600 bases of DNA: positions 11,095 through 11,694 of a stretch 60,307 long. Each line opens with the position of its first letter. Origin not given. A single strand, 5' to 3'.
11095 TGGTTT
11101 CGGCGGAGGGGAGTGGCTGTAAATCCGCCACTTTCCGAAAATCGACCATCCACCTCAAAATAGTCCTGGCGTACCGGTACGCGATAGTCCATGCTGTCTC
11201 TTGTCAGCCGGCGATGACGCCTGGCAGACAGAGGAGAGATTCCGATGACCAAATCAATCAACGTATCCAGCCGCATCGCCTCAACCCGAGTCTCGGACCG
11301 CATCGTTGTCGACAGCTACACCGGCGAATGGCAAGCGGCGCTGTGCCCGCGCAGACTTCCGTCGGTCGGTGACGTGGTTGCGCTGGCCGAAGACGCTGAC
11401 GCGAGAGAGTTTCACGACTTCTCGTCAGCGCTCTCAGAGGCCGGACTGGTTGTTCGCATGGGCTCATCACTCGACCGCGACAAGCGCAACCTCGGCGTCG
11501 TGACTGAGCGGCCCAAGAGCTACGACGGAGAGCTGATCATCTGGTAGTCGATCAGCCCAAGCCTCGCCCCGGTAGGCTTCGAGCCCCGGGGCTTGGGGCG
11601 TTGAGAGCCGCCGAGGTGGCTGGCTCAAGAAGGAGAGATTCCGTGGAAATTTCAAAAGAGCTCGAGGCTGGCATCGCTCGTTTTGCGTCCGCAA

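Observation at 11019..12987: Duplicated 100-aa gene with an invariant 137-nt leader block, bracketing an Sm-like / unknown / RHH trio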

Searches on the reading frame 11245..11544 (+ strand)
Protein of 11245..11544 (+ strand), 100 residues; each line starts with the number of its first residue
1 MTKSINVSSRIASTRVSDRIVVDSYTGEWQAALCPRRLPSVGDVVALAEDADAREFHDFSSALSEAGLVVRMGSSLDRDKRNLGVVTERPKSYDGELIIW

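Call 12: search_protein_families(library=pfam, proteins=[window:11245-11544:+], max_evalue=1)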
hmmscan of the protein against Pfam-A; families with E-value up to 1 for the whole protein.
window:11245-11544:+ (100 aa): 0 families

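Call 15: find_homologous_proteins(query=window:11245-11544:+, max_evalue=0.01)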
Query window:11245-11544:+ (100 aa): 3 proteins with E <= 0.01 among 13 candidates.
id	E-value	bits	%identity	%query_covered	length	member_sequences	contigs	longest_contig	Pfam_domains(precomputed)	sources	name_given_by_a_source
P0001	7.8e-53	194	94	100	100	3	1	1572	-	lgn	-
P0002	2.6e-30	122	66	94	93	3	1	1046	-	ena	-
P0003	6.3e-27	111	63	94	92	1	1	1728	-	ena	-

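Call 20: find_encoding_contigs(protein=P0001, flank=5000)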
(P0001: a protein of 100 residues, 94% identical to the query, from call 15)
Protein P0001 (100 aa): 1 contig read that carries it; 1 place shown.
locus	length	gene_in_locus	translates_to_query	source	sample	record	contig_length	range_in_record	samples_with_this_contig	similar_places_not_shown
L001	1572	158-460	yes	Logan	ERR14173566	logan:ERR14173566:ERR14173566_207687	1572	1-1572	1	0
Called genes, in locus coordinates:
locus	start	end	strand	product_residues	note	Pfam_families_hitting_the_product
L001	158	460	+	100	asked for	-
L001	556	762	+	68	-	-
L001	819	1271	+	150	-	-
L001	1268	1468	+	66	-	-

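Call 21: find_encoding_contigs(protein=P0002, flank=5000)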
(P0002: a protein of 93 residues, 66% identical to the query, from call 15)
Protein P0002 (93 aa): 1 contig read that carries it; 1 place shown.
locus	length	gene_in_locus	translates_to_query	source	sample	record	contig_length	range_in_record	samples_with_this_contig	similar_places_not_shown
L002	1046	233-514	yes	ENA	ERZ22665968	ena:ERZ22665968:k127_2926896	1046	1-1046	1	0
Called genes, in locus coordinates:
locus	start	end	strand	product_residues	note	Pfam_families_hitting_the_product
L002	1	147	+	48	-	?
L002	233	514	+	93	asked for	-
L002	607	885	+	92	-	-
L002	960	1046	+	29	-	?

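Call 22: find_encoding_contigs(protein=P0003, flank=5000)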
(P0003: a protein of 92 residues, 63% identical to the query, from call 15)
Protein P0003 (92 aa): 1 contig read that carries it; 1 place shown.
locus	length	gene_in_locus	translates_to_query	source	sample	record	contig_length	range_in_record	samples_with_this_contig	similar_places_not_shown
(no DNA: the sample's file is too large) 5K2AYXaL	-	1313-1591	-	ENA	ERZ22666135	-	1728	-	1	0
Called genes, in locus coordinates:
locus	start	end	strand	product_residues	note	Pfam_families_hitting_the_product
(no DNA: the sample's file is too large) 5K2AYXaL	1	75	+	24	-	?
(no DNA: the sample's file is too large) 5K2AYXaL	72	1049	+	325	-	-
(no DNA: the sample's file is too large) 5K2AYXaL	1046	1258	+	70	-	-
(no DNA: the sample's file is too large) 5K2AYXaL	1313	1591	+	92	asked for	-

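Call 28: find_related_loci(query=window:11245-11544:+, collection=viral_contigs, flank=5000)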
Query window:11245-11544:+ (100 aa) in viral_contigs; peptide patterns used: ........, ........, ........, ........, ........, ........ (x = any residue, [..] = any of these).
27 stretches matched a pattern, but none encodes a relative of the query by tblastn (E <= 1e-3).

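Call 35: find_related_loci(query=A1, collection=metagenome_contigs, flank=6000)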
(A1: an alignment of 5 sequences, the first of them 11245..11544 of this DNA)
Query A1 (100 aa) in metagenome_contigs; peptide patterns used: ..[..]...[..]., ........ (x = any residue, [..] = any of these).
600 stretches matched a pattern, but none encodes a relative of the query by tblastn (E <= 1e-3).

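Call 36: find_related_loci(query=A1, collection=viral_contigs, flank=6000)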
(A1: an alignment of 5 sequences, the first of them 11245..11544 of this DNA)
Query A1 (100 aa) in viral_contigs; peptide patterns used: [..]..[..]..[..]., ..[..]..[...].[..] (x = any residue, [..] = any of these).
28 stretches matched a pattern, but none encodes a relative of the query by tblastn (E <= 1e-3).

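Call 39: search_protein_families(library=phrogs, proteins=[window:11245-11544:+], max_evalue=0.01)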
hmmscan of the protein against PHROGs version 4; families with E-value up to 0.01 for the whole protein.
window:11245-11544:+ (100 aa): 0 families

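Call 50: list_cluster_members(proteins=[P0004, window:11245-11544:+, window:12685-12984:+, window:11643-11909:+])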
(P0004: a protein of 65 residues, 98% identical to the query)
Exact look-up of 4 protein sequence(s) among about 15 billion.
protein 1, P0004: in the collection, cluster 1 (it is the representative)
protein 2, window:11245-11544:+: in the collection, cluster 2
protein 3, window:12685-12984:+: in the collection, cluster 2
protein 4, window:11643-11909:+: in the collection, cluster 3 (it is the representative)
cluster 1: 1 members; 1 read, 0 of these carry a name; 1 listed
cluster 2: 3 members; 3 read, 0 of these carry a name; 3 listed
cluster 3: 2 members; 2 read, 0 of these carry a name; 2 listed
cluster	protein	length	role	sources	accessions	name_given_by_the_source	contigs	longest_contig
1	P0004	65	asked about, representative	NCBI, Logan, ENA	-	-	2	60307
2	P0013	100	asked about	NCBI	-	-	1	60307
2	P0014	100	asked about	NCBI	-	-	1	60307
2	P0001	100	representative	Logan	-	-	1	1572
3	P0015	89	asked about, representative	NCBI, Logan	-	-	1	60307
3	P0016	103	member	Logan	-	-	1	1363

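Call 51: predict_structure(alignment_id=A1)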
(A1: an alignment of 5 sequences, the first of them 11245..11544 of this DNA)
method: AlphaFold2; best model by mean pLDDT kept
length: 100 residues; sequences in the alignment: 5
mean_pLDDT: 69.8   pTM: 0.63
mean pLDDT of the five models: 69.8, 68.3, 68.2, 53.8, 51.3
residues with pLDDT >= 90: 0; 70-90: 62; 50-70: 17; < 50: 21
segments of 3 or more residues with pLDDT < 50: 25-35, 93-100
pLDDT, mean of each block of 10 residues (from residue 1): 68 81 52 56 78 70 83 82 83 45
secondary structure, 60 per line:
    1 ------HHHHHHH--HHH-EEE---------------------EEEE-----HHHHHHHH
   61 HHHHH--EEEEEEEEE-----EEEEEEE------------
elements in order: H7-13 E20-22 E44-47 H53-65 E68-76 E82-88

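Call 59: fold_search(model_id=the predicted structure, library=pdb)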
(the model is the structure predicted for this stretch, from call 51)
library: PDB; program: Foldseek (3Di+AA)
matches with E <= 10: 742; with E <= 0.001: 0
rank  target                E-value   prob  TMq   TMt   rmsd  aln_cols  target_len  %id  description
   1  6jcl_H                7.4e-02  0.30  0.28  0.17   5.9        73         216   18  Crystal structure of cofactor-bound Rv0187 from MTB (released 2019-12-11)
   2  6jcl_G                9.6e-02  0.30  0.27  0.15   5.0        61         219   16  Crystal structure of cofactor-bound Rv0187 from MTB (released 2019-12-11)
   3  4lec_A                1.1e-01  0.60  0.40  0.24   4.8        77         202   23  Human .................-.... Protein 21A (released 2013-07-17)
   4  4lec_B                1.3e-01  0.54  0.39  0.23   5.0        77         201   18  Human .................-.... Protein 21A (released 2013-07-17)
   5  6jcl_B                1.3e-01  0.20  0.24  0.14   5.4        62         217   19  Crystal structure of cofactor-bound Rv0187 from MTB (released 2019-12-11)
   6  5n5d_A                1.4e-01  0.25  0.28  0.16   5.8        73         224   15  Crystal Structure of the O-Methyltransferase TomG from Streptomyces achromogenes involved in Tomaymycin synthesis in c (released 2017-09-20)
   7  8h26_B                1.5e-01  0.35  0.37  0.24   9.0        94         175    8  Crystal structure of MnmM from S. aureus complexed with SAH (1.50 A) (released 2023-01-18)
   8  5n5d_B                1.5e-01  0.23  0.28  0.16   5.8        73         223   15  Crystal Structure of the O-Methyltransferase TomG from Streptomyces achromogenes involved in Tomaymycin synthesis in c (released 2017-09-20)
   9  6jcl_D                1.5e-01  0.21  0.28  0.17   5.7        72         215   18  Crystal structure of cofactor-bound Rv0187 from MTB (released 2019-12-11)
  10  6jcl_A                1.5e-01  0.21  0.28  0.16   5.9        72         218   18  Crystal structure of cofactor-bound Rv0187 from MTB (released 2019-12-11)
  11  6jcl_C                1.6e-01  0.21  0.28  0.16   5.9        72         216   18  Crystal structure of cofactor-bound Rv0187 from MTB (released 2019-12-11)
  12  8fzb_B                2.3e-01  0.33  0.34  0.13   6.9        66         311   12  Crystal structure of human FAM86A (released 2023-06-21)
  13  8h27_C                2.3e-01  0.23  0.34  0.24   8.8        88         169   10  Crystal structure of MnmM from S. aureus complexed with SAM (2.04 A) (released 2023-01-25)
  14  4v61_BV               2.3e-01  0.18  0.29  0.32   8.8        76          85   16  Homology model for the Spinach chloroplast 30S subunit fitted to 9.4A cryo-EM map of the 70S chlororibosome. (released 2014-07-09)
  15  4dzr                  2.8e-01  0.20  0.27  0.19   4.8        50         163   24  The crystal structure of protein-(glutamine-N5) methyltransferase (release factor-specific) from Alicyclobacillus acidoc (released 2012-03-14)
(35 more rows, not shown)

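Call 70: search_protein_representatives(alignment_id=A1)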
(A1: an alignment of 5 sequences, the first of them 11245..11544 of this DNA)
Query: 5 sequences, 100 profile positions. Proteins with E-value up to 0.001 (for the whole library): 47; up to 1e-10: 3; up to 1e-30: 0. The best 47 are listed.
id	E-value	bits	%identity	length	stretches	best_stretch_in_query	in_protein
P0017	1.6e-28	115.0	-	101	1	4-100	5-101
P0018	4.9e-25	103.8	-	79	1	22-100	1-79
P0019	7.5e-11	58.3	-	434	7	24-46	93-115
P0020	1.6e-09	54.0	-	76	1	20-89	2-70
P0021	1.2e-08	51.2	-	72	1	20-88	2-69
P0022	8.6e-08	48.4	-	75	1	17-79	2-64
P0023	1.9e-07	47.3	-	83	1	20-85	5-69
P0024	2.4e-07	47.0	-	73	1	22-81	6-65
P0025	2.8e-07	46.8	-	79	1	20-76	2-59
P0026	6.0e-07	45.7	-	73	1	20-80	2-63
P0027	6.4e-07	45.6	-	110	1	19-89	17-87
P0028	7.1e-07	45.5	-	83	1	18-90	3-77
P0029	9.0e-07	45.2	-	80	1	22-72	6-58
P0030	9.6e-07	45.1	-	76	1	20-82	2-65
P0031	1.1e-06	44.9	-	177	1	20-96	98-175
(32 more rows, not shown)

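Call 74: search_protein_families(library=pfam, alignment_id=A3, max_evalue=0.01)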
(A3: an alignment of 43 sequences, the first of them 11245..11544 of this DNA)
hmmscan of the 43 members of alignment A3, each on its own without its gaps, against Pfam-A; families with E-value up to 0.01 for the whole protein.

A. member 1, window:11245-11544:+ (100 aa): 0 families

B. families by the number of members that match (of 43 scanned): 0 families

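Call 75: search_solved_structures(query=A3, max_evalue=1)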
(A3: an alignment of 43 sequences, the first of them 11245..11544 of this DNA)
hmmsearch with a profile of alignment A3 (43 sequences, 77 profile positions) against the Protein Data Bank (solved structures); distinct sequences matched with E-value up to 1: 4.
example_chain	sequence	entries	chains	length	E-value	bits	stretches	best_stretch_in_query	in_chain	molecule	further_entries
6z2i_A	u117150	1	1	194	0.11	15.4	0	39-72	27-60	de novo designed TIM barrel DeNovoTIM6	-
6kkm_E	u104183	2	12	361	0.69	12.9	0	36-58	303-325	All5250 protein | RuBisCO accumulation factor 1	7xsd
6kkn_A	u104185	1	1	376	0.78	12.7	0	36-58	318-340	All5250 protein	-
3s5s_A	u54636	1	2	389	0.91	12.5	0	17-74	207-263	Mandelate racemase/muconate lactonizing enzyme family protein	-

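Call 78: predict_structure(alignment_id=A3)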
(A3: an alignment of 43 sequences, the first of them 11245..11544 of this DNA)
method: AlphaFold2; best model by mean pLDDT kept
length: 100 residues; sequences in the alignment: 43
mean_pLDDT: 83.4   pTM: 0.72
mean pLDDT of the five models: 83.4, 82.9, 82.3, 77.8, 62.4
residues with pLDDT >= 90: 15; 70-90: 78; 50-70: 5; < 50: 2
segments of 3 or more residues with pLDDT < 50: none
pLDDT, mean of each block of 10 residues (from residue 1): 69 87 84 79 90 87 88 87 88 76
secondary structure, 60 per line:
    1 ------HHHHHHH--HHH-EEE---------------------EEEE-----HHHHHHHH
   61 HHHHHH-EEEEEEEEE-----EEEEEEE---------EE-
elements in order: H7-13 E20-22 E44-47 H53-66 E68-76 E82-88

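Call 82: fold_search(model_id=the predicted structure, library=pdb)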
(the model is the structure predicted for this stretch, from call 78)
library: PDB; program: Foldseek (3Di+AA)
matches with E <= 10: 544; with E <= 0.001: 0
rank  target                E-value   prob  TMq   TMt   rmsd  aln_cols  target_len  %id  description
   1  8zih                  2.5e-01  0.15  0.25  0.10   5.5        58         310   12  Crystal structure of the methyltransferase PsiM in complex with SAH (released 2025-04-02)
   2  5u18                  2.7e-01  0.16  0.27  0.11   6.8        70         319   24  Crystal structure of a methyltransferase involved in the biosynthesis of gentamicin in complex with the Geneticin (released 2017-11-01)
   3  6jcl_C                3.3e-01  0.21  0.34  0.20   6.1        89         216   18  Crystal structure of cofactor-bound Rv0187 from MTB (released 2019-12-11)
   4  6jcl_B                3.3e-01  0.13  0.29  0.18   6.8        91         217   20  Crystal structure of cofactor-bound Rv0187 from MTB (released 2019-12-11)
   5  8pb4                  3.7e-01  0.13  0.25  0.10   5.5        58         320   12  PsiM in complex with SAH and norbaeocystin, orthorhombic crystal form (released 2024-04-03)
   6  4dzr                  4.0e-01  0.21  0.28  0.19   4.5        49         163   18  The crystal structure of protein-(glutamine-N5) methyltransferase (release factor-specific) from Alicyclobacillus acidoc (released 2012-03-14)
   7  6jcl_H                4.0e-01  0.21  0.35  0.20   6.1        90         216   18  Crystal structure of cofactor-bound Rv0187 from MTB (released 2019-12-11)
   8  5u1i                  4.0e-01  0.14  0.27  0.11   6.8        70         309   24  Crystal structure of a methyltransferase involved in the biosynthesis of gentamicin in complex with the methylated Kanam (released 2017-11-01)
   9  3d3s_B                4.9e-01  0.30  0.33  0.23   3.8        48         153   14  Crystal structure of L-2,4-diaminobutyric acid acetyltransferase from Bordetella parapertussis (released 2008-07-15)
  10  4lec_A                4.9e-01  0.18  0.31  0.17   5.2        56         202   20  Human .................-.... Protein 21A (released 2013-07-17)
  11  8scb_X                5.5e-01  0.15  0.26  0.23   5.8        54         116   18  Terminating ribosome with SRI-41315 (released 2023-12-27)
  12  4lec_B                5.9e-01  0.16  0.31  0.18   4.9        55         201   18  Human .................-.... Protein 21A (released 2013-07-17)
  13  6jcl_G                5.9e-01  0.16  0.34  0.20   6.0        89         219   18  Crystal structure of cofactor-bound Rv0187 from MTB (released 2019-12-11)
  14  9tvu_N                5.9e-01  0.14  0.21  0.18   7.5        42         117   17  Structure of the Chlamydomonas reinhardtii chlororibosome (released 2026-02-18)
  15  6jcl_D                5.9e-01  0.14  0.33  0.19   6.2        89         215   19  Crystal structure of cofactor-bound Rv0187 from MTB (released 2019-12-11)
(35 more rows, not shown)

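Call 83: fold_search(model_id=the predicted structure, library=viral)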
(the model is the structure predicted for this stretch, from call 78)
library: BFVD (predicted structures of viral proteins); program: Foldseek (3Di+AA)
matches with E <= 10: 973; with E <= 0.001: 0
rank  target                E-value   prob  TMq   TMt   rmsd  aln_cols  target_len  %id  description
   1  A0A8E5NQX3            8.8e-02  0.85  0.37  0.37   2.8        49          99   20  (no name in the UniProt tables at hand)
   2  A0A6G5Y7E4            1.4e-01  0.21  0.28  0.34   6.7        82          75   13  (no name in the UniProt tables at hand)
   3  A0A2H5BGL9            1.7e-01  0.23  0.29  0.30   6.5        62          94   16  Uncharacterized protein [Vibrio phage Ceto]
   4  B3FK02                1.9e-01  0.47  0.31  0.34   4.1        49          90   24  Uncharacterized protein [Pseudomonas phage 201phi2-1]
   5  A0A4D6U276            2.2e-01  0.20  0.30  0.04   3.9        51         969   22  NS5 protein (Fragment) [Firefly squid flavivirus]
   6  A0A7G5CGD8            2.5e-01  0.16  0.21  0.21   4.2        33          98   24  (no name in the UniProt tables at hand)
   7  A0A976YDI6            2.7e-01  0.30  0.32  0.31   3.8        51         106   20  Uncharacterized protein [Microbacterium phage PineapplePizza]
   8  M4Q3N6                2.9e-01  0.21  0.36  0.37  20.0        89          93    9  (no name in the UniProt tables at hand)
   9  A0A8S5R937            3.1e-01  0.47  0.35  0.33   3.6        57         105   10  Short C-terminal domain [virus sp. cti5L29]
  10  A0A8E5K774            3.1e-01  0.38  0.32  0.33   3.7        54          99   22  (no name in the UniProt tables at hand)
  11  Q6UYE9                3.1e-01  0.15  0.29  0.33   6.1        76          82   12  Uncharacterized protein [Burkholderia phage BcepNazgul]
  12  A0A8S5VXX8            3.5e-01  0.41  0.36  0.34   4.8        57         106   14  (no name in the UniProt tables at hand)
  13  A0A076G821            3.7e-01  0.30  0.31  0.16   4.6        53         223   13  Uncharacterized protein [Bacillus phage Bobb]
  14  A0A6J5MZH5            3.7e-01  0.20  0.29  0.30   4.3        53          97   15  Uncharacterized protein [uncultured Caudovirales phage]
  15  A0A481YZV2            3.7e-01  0.11  0.28  0.20  11.8        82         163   17  Uncharacterized protein (Fragment) [Marseillevirus LCMAC202]
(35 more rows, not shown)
